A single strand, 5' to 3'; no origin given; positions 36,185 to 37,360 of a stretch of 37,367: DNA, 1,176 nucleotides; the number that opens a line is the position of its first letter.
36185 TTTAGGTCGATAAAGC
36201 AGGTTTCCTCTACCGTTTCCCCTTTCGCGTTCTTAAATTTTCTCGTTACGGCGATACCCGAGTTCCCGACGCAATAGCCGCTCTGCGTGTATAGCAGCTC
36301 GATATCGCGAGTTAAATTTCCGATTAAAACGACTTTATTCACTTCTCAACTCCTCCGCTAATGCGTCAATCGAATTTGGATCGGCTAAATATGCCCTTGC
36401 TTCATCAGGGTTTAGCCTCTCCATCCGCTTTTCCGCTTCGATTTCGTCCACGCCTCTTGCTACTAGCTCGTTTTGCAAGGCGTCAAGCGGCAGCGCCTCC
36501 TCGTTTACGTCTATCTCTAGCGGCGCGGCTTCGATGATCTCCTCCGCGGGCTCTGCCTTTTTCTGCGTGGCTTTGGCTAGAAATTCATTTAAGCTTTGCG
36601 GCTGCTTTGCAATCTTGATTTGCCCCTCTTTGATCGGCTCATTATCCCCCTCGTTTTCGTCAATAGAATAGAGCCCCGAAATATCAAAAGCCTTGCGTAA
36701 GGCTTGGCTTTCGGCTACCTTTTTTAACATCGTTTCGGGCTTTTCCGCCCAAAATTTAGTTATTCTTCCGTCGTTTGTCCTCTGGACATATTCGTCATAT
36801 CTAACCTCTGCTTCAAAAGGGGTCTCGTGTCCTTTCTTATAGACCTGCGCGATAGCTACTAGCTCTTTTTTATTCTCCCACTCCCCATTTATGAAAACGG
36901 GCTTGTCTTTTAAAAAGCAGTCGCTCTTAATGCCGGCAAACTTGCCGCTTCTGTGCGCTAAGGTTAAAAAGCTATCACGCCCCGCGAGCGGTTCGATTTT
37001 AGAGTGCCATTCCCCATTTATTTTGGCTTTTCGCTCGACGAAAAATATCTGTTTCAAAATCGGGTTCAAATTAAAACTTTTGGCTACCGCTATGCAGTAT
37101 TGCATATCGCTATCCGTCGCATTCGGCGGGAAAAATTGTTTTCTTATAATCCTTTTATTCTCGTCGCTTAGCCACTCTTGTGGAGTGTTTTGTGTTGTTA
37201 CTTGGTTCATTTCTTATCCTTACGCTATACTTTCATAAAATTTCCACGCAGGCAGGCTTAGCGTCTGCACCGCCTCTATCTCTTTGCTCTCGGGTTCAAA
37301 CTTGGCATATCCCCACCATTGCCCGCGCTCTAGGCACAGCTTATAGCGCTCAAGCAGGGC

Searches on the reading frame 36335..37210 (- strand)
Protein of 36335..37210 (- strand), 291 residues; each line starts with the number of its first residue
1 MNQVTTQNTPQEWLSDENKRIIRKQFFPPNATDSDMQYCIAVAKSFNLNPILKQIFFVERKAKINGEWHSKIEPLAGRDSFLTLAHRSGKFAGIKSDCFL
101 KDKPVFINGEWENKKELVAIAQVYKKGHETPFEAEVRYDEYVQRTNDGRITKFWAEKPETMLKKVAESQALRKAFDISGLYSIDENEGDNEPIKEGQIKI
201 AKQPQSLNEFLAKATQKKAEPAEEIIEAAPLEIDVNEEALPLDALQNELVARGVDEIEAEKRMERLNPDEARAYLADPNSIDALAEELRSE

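Call 63: search_protein_families(library=phrogs, proteins=[window:36335-37210:-], max_evalue=0.00001)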
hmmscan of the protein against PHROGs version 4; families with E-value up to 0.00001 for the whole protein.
window:36335-37210:- (291 aa): 5 families
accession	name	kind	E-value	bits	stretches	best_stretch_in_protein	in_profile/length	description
phrog_252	-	DNA, RNA and nucleotide metabolism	7.3e-31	108.6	1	14-225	26-216/263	Bet-like ssDNA annealing protein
phrog_2780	-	DNA, RNA and nucleotide metabolism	9e-28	98.7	1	5-233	27-252/369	RecT-like ssDNA annealing protein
phrog_2760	-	DNA, RNA and nucleotide metabolism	4.1e-20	73.3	1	18-194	20-196/257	RecT-like ssDNA annealing protein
phrog_10056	-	DNA, RNA and nucleotide metabolism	4.7e-20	73.2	1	31-227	42-224/302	RecT-like ssDNA annealing protein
phrog_2449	-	DNA, RNA and nucleotide metabolism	5.2e-19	69.9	1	4-220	6-230/301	single strand annealing protein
